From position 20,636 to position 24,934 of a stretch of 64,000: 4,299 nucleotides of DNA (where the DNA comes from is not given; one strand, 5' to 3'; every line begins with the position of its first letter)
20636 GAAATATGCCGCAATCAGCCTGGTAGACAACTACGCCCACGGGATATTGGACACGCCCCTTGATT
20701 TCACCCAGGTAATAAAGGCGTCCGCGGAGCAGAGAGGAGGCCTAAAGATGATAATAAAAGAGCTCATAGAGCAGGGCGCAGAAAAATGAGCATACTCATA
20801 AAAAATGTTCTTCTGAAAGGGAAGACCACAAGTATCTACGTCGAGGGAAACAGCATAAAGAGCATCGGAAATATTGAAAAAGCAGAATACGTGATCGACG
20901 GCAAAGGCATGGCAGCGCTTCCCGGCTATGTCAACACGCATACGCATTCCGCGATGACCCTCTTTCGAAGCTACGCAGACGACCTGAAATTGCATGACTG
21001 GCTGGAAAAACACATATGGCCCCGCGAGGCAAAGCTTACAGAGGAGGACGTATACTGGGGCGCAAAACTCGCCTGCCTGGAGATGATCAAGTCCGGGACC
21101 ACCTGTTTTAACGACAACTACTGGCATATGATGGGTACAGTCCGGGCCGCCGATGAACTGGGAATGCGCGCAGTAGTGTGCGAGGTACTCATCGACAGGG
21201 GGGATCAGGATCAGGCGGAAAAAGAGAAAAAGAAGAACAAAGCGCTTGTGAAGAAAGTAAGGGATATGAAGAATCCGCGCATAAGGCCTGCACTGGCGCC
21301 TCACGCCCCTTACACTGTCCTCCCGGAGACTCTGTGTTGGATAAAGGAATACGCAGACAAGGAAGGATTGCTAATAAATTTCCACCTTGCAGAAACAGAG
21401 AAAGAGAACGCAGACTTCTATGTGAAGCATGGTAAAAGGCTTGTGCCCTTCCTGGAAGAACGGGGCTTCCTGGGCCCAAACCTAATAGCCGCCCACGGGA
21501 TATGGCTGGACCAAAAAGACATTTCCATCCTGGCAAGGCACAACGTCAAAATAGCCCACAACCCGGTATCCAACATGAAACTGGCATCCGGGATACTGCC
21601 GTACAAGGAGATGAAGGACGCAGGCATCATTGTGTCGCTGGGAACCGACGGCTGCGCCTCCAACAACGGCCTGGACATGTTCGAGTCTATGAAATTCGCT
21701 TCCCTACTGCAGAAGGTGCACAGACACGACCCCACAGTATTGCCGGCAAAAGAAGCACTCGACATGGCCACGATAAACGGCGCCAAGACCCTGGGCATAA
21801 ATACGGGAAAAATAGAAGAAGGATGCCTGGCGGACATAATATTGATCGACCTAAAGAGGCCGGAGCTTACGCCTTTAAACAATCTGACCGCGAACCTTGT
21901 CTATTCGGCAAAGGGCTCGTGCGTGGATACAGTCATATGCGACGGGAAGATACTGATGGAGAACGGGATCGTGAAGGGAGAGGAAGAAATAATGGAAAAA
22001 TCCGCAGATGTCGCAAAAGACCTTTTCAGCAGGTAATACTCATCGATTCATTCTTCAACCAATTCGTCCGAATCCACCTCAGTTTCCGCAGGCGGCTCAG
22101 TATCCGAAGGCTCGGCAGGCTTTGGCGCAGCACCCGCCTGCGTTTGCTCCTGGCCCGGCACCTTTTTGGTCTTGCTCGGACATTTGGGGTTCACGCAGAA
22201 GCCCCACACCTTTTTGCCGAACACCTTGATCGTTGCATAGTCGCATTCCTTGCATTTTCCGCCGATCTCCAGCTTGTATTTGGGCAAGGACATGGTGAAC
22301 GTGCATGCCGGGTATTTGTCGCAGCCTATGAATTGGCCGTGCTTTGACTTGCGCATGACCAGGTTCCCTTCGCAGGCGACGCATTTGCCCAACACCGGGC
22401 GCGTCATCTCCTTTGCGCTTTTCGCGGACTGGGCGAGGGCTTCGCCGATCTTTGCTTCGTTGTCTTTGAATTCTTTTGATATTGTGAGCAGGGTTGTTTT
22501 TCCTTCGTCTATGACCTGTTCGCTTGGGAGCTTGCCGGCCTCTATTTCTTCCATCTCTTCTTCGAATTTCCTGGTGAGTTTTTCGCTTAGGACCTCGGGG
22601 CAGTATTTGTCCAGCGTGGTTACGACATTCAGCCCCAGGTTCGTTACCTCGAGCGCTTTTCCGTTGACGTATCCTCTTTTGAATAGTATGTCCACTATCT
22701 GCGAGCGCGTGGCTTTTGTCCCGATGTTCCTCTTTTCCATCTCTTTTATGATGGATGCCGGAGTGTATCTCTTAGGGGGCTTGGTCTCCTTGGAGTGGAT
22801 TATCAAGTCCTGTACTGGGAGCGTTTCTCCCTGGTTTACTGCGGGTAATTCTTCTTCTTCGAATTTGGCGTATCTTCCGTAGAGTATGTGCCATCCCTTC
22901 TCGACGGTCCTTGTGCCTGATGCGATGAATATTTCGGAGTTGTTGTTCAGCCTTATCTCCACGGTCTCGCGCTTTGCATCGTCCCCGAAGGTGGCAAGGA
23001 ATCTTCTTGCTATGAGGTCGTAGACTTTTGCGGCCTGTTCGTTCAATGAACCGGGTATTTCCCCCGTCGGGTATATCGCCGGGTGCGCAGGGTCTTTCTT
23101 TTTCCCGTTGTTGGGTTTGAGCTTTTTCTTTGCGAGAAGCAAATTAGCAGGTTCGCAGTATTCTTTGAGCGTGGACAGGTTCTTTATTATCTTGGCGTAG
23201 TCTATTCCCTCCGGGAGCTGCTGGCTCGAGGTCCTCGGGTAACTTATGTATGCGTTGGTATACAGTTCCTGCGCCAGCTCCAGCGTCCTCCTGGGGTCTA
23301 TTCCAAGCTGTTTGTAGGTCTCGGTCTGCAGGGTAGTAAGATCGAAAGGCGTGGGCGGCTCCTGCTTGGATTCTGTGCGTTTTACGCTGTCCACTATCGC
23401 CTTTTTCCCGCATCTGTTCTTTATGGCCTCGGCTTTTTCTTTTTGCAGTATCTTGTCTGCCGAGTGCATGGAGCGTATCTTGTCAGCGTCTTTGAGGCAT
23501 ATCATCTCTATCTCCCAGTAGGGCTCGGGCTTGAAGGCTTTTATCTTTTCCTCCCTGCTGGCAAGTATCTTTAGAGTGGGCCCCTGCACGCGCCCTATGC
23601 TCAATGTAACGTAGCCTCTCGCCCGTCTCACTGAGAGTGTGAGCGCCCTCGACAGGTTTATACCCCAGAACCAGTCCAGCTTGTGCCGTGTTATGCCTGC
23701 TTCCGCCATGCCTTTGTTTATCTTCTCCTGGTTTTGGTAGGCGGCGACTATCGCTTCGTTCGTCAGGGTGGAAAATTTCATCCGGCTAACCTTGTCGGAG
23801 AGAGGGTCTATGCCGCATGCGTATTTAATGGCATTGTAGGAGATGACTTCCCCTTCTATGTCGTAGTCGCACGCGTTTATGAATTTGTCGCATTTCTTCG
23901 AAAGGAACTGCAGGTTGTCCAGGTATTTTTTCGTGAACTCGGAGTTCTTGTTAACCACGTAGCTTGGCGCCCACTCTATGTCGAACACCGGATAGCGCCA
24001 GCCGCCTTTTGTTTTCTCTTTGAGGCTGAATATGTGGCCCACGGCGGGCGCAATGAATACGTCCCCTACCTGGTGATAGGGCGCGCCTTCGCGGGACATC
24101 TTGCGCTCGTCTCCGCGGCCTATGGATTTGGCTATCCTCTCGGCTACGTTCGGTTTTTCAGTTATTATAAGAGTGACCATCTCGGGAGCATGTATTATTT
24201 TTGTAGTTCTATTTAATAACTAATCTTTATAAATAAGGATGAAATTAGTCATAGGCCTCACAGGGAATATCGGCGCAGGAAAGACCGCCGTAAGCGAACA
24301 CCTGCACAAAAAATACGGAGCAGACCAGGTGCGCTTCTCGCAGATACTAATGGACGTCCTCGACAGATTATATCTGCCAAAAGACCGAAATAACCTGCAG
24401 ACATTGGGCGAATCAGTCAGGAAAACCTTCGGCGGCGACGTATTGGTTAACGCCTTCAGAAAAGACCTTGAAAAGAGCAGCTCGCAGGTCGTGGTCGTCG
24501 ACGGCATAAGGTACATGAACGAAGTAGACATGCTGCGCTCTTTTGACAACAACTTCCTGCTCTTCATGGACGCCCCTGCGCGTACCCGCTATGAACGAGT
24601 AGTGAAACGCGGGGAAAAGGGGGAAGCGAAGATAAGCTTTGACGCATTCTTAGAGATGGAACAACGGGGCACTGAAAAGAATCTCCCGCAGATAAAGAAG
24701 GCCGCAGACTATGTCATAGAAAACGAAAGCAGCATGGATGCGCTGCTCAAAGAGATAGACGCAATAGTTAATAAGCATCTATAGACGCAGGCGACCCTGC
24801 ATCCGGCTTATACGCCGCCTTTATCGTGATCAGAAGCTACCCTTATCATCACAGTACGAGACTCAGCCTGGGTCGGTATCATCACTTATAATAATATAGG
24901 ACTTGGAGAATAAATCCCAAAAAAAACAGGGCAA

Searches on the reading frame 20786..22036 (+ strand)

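Call 57: search_protein_families(library=pfam, proteins=[window:20786-22036:+])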
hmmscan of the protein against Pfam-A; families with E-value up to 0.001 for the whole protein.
window:20786-22036:+ (416 aa): 2 families
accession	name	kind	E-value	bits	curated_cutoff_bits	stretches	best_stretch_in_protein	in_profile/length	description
PF01979.26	Amidohydro_1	-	4.5e-82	276.5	25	1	44-390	2-345/345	Amidohydrolase family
PF07969.17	Amidohydro_3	-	5.9e-20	72.6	29.7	1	115-390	191-471/472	Amidohydrolase family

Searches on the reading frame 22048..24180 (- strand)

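Call 11: search_protein_families(library=pfam, proteins=[window:22048-24180:-])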
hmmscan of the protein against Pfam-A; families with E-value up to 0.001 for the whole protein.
window:22048-24180:- (710 aa): 3 families
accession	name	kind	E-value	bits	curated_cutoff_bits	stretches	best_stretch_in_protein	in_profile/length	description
PF01131.25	Topoisom_bac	-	5.8e-127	424.5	35.1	1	154-557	2-410/411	DNA topoisomerase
PF01751.28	Toprim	-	4.7e-13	49.6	23.1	1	3-138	1-95/96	Toprim domain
PF01396.24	Zn_ribbon_Top1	-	2.2e-11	43.8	32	1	598-634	2-38/39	Topoisomerase DNA binding C4 zinc finger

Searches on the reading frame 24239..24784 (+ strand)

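Call 57: search_protein_families(library=pfam, proteins=[window:24239-24784:+])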
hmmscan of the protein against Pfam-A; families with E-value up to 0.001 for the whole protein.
window:24239-24784:+ (181 aa): 6 families
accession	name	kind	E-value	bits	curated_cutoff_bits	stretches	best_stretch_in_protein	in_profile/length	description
PF13238.12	AAA_18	-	1.3e-10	42.3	29.4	1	5-128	1-115/128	AAA domain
PF13207.12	AAA_17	-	5.6e-09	36.8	27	1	9-131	2-129/136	AAA domain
PF01121.26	CoaE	-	1.3e-07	32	27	1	3-31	1-28/180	Dephospho-CoA kinase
PF01712.25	dNK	-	2.5e-06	27.8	27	0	98-172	116-190/203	Deoxynucleoside kinase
PF13401.12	AAA_22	-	9.6e-05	23.1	27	1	5-100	8-102/130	AAA domain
PF13671.12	AAA_33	-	0.0007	20.4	27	0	5-142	2-138/143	AAA domain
